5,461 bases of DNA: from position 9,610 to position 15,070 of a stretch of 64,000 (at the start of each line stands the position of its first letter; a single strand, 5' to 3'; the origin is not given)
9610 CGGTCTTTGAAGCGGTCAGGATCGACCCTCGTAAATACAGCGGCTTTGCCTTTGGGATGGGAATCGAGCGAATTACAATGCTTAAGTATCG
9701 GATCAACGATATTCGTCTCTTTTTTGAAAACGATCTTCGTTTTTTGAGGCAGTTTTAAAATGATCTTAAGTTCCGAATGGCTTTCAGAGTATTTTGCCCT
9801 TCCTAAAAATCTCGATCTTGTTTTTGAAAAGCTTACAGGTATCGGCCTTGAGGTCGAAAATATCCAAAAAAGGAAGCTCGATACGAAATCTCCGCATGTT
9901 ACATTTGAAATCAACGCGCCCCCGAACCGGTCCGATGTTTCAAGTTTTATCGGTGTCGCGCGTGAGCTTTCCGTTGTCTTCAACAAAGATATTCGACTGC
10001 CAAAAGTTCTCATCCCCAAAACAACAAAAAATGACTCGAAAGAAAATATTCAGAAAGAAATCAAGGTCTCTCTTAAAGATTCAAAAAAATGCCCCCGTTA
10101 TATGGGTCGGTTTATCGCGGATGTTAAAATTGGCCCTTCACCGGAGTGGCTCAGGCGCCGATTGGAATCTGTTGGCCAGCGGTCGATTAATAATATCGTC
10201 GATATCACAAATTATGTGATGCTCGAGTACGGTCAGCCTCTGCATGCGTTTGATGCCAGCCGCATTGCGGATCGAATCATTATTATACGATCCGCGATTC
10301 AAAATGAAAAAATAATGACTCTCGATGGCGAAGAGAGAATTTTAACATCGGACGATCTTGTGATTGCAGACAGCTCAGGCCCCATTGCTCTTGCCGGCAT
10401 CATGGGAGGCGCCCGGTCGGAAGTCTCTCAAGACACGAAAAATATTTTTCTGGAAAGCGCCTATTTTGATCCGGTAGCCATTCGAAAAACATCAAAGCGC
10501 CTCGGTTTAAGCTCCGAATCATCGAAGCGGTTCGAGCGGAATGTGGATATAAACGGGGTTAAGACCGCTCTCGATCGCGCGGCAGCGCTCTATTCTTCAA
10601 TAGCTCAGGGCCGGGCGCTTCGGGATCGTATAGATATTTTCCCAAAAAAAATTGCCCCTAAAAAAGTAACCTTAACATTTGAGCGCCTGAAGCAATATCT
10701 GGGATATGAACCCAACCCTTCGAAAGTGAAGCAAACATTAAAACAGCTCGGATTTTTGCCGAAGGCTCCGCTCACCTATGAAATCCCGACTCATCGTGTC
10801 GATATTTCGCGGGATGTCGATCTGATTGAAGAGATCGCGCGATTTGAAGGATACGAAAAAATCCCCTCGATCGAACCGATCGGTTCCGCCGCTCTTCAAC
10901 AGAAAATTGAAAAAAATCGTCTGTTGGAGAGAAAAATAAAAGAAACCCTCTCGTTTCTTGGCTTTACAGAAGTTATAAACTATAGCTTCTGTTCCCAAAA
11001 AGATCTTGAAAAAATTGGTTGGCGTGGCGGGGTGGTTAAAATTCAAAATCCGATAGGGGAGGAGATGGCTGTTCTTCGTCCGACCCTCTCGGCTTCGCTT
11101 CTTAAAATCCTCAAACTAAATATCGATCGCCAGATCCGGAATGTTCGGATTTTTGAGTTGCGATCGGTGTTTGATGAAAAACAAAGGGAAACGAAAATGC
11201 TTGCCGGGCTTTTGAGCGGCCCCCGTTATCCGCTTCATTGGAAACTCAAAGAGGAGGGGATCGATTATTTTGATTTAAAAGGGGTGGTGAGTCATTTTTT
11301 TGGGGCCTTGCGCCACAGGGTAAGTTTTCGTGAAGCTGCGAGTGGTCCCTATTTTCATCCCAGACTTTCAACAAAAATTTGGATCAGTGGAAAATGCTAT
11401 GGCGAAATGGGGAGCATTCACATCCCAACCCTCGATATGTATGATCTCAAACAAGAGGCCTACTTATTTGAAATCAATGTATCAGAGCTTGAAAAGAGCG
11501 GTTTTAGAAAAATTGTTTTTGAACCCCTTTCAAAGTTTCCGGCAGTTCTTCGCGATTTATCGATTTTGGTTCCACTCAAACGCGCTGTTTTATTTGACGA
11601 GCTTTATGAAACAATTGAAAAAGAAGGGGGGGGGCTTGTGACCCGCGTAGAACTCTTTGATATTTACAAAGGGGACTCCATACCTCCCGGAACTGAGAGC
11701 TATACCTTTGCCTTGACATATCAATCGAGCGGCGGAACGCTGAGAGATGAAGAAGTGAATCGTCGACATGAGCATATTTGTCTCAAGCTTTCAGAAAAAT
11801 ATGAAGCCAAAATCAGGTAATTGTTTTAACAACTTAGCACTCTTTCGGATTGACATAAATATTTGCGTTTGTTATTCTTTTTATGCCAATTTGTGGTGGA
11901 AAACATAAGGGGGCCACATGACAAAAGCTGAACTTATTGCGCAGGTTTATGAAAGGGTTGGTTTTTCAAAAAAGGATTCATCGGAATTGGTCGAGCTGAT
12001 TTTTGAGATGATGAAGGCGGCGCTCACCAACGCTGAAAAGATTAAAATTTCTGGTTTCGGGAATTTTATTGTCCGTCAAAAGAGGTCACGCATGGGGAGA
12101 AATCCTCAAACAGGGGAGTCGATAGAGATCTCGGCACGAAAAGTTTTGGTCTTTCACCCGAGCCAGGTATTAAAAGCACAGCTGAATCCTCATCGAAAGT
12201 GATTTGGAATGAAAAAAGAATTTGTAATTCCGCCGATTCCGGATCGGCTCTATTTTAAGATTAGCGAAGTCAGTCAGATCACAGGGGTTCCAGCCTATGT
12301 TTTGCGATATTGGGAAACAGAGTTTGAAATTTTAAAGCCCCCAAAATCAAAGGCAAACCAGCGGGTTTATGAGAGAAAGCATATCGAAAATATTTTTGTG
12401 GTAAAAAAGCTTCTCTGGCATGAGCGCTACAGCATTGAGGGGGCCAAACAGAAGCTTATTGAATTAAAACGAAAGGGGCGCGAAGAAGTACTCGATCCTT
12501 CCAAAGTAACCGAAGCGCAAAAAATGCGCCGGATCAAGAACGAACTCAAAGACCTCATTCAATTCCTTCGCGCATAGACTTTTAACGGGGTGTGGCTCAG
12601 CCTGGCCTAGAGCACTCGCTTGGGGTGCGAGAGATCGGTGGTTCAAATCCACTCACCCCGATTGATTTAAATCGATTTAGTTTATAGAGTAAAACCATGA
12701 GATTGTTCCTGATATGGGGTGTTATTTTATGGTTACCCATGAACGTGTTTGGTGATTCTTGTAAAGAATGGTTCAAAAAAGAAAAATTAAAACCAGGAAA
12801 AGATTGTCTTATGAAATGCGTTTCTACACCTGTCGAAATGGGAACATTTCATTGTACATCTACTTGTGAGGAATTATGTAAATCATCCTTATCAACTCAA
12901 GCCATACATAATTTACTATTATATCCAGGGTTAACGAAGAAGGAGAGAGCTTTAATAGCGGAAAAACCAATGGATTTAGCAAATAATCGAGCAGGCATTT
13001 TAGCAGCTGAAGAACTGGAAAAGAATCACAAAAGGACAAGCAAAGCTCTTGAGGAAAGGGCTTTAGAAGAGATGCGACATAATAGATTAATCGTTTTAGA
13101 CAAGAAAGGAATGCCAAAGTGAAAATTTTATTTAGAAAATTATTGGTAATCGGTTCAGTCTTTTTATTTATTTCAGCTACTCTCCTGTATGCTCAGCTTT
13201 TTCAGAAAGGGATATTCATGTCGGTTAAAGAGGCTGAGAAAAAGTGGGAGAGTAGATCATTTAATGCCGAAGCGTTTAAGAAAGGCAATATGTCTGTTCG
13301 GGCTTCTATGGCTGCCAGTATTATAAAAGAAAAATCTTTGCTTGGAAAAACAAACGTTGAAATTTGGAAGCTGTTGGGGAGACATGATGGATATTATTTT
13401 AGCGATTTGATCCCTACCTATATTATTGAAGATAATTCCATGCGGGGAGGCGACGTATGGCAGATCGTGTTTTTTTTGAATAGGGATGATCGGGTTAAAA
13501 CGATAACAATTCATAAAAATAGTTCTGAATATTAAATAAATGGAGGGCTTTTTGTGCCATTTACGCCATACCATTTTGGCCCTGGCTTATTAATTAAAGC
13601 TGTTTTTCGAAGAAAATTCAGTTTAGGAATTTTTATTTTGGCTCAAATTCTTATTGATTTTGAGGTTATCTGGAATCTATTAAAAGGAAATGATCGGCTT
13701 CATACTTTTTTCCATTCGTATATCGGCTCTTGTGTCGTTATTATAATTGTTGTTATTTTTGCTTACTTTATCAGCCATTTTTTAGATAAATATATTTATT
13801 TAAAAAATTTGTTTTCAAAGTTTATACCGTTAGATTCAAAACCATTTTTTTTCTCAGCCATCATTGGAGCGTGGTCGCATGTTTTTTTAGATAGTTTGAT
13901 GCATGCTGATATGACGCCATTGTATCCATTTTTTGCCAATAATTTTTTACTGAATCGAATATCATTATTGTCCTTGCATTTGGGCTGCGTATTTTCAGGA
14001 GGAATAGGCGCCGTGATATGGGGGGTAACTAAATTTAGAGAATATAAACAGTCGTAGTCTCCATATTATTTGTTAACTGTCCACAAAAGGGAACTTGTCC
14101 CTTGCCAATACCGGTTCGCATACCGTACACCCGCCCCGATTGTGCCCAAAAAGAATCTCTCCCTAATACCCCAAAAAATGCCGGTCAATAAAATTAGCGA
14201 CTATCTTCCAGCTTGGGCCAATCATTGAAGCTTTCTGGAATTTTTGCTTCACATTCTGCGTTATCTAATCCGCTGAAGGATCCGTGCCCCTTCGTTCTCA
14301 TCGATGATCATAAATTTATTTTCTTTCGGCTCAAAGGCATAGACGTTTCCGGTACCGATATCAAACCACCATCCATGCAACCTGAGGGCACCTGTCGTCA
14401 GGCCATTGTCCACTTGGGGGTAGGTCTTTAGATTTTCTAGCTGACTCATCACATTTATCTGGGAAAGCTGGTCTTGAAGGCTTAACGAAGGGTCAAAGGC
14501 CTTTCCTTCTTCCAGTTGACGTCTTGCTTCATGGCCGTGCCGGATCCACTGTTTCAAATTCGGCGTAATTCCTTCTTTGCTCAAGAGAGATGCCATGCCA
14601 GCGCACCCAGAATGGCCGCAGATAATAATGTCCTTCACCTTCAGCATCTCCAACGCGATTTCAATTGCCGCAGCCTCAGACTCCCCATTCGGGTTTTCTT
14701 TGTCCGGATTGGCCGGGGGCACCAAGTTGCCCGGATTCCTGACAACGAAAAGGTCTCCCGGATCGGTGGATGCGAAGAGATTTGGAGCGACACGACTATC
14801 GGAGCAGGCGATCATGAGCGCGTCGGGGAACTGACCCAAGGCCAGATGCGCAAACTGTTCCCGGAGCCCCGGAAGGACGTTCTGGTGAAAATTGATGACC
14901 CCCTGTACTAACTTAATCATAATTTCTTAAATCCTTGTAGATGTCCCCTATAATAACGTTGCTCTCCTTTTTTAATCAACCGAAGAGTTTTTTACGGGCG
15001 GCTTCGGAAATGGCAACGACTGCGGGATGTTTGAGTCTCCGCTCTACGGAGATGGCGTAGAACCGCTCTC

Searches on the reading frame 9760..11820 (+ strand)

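Call 60: search_protein_families(library=pfam, proteins=[window:9760-11820:+], max_evalue=0.0001)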
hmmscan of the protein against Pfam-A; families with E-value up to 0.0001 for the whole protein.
window:9760-11820:+ (686 aa): 4 families
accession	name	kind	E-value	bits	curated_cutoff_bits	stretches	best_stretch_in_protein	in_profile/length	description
PF03483.22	B3_4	-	3e-74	248.8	29.3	1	110-282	1-173/174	B3/4 domain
PF17759.6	tRNA_synthFbeta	-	2.1e-52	178.2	22.4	1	368-574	1-214/214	Phenylalanyl tRNA synthetase beta chain CLM domain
PF03147.19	FDX-ACB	-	4.7e-24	85.1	31.1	1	591-686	1-94/94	Ferredoxin-fold anticodon binding domain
PF03484.21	B5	-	2.4e-16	60.1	28.6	1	303-365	1-67/67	tRNA synthetase B5 domain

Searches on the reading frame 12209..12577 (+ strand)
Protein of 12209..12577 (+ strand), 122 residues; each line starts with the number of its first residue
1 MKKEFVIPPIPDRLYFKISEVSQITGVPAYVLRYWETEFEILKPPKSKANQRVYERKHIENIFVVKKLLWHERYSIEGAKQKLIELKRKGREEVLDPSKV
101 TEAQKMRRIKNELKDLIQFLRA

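Call 60: search_protein_families(library=pfam, proteins=[window:12209-12577:+], max_evalue=0.0001)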
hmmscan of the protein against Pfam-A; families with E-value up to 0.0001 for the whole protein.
window:12209-12577:+ (122 aa): 2 families
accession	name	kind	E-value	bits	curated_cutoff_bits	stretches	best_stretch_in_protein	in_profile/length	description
PF13411.12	MerR_1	-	5.7e-19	68.4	21.6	1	16-83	1-66/69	MerR HTH family regulatory protein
PF00376.29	MerR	-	9.1e-09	35.4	28.2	1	17-54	1-38/38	MerR family regulatory protein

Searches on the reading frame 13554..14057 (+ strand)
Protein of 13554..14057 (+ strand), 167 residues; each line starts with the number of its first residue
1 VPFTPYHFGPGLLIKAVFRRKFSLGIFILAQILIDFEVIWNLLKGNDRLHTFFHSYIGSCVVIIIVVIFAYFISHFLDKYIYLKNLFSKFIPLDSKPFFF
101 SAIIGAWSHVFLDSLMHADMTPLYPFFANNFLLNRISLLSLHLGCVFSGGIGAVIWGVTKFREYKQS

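Call 61: search_protein_families(library=pfam, proteins=[window:13554-14057:+], max_evalue=0.0001)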
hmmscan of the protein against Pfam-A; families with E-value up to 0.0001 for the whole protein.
window:13554-14057:+ (167 aa): 1 family
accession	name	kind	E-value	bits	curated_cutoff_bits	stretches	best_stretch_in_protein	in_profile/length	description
PF04307.19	YdjM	-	2e-05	24.6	29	1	50-136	62-129/176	YdjM inner membrane protein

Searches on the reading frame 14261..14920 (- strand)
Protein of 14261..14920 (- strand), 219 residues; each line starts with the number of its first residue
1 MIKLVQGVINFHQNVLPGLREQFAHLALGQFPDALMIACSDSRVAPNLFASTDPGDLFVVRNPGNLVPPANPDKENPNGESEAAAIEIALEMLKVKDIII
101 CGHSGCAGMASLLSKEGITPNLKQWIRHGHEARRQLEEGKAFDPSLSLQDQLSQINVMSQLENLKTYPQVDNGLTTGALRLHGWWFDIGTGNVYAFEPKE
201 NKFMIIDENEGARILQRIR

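Call 61: search_protein_families(library=pfam, proteins=[window:14261-14920:-], max_evalue=0.0001)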
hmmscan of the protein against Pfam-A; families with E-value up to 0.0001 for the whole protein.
window:14261-14920:- (219 aa): 1 family
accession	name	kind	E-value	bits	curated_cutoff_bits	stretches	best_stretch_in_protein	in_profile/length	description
PF00484.24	Pro_CA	-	2.8e-42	145.1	25.7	1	34-193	1-156/156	Carbonic anhydrase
